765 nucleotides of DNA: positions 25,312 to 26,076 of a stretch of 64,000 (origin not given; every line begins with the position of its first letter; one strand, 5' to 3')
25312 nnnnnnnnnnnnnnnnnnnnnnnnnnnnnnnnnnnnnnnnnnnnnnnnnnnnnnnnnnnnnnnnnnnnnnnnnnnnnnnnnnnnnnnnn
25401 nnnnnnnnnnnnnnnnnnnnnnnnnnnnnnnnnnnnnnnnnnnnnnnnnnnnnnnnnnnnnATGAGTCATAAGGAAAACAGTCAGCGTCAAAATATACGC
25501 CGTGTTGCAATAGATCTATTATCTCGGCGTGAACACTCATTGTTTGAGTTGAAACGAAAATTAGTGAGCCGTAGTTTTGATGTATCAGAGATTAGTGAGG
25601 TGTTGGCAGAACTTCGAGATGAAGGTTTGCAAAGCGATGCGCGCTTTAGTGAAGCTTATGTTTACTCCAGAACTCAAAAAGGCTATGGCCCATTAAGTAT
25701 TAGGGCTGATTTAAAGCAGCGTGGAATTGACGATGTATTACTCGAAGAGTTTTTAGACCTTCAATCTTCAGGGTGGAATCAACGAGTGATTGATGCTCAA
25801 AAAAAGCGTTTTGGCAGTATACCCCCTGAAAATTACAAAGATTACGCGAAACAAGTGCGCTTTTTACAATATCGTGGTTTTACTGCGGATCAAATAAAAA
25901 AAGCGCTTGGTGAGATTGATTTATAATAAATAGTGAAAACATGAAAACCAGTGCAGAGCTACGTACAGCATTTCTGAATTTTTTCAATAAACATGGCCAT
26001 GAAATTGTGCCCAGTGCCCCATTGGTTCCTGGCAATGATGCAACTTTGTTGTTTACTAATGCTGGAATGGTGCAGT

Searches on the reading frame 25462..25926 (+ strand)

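Call 21: search_protein_families(library=ncbifam, proteins=[window:25462-25926:+], max_evalue=0.001)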
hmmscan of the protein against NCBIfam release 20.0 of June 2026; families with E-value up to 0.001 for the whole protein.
window:25462-25926:+ (154 aa): 17 families
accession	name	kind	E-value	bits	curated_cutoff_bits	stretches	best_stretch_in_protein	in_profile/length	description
NF001054.0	PRK00117.2-1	equivalog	2.1e-38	131.8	189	1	8-150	7-148/154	recombination regulator RecX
NF001057.0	PRK00117.3-3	equivalog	4.4e-38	130.7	146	1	13-150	6-144/151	recombination regulator RecX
NF001065.0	PRK00117.5-5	equivalog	1.6e-32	112.8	175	1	9-149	4-138/149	recombination regulator RecX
NF001055.0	PRK00117.2-5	equivalog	9.1e-32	110.2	129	1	8-151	6-147/157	recombination regulator RecX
NF001053.0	PRK00117.1-3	equivalog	6e-24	85.3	216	1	40-146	66-172/180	recombination regulator RecX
NF001063.0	PRK00117.5-3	equivalog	3.3e-22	79.1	186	1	4-150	5-151/165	recombination regulator RecX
NF010734.0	PRK14136.1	equivalog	1.9e-20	73.9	359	1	10-149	172-309/319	recombination regulator RecX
NF001052.0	PRK00117.1-1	equivalog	2.9e-18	66.7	266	1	15-147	17-159/166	recombination regulator RecX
NF001058.0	PRK00117.4-1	equivalog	1e-15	58.4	194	1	12-151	64-206/214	recombination regulator RecX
NF010733.0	PRK14135.1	equivalog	1.5e-13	51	240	1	8-153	58-206/267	recombination regulator RecX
NF001059.0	PRK00117.4-3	equivalog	1.9e-13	50.5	253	1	3-143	39-187/206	recombination regulator RecX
NF010735.0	PRK14137.1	equivalog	3.3e-13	49.8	294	1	5-152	35-179/197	recombination regulator RecX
NF001064.0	PRK00117.5-4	equivalog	1.5e-09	37.6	217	1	4-96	25-118/194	recombination regulator RecX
NF001056.0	PRK00117.3-1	equivalog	8.3e-08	32.2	237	1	5-95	17-108/181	recombination regulator RecX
NF010732.0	PRK14134.1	equivalog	6.1e-07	29.3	351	1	14-151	65-205/283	recombination regulator RecX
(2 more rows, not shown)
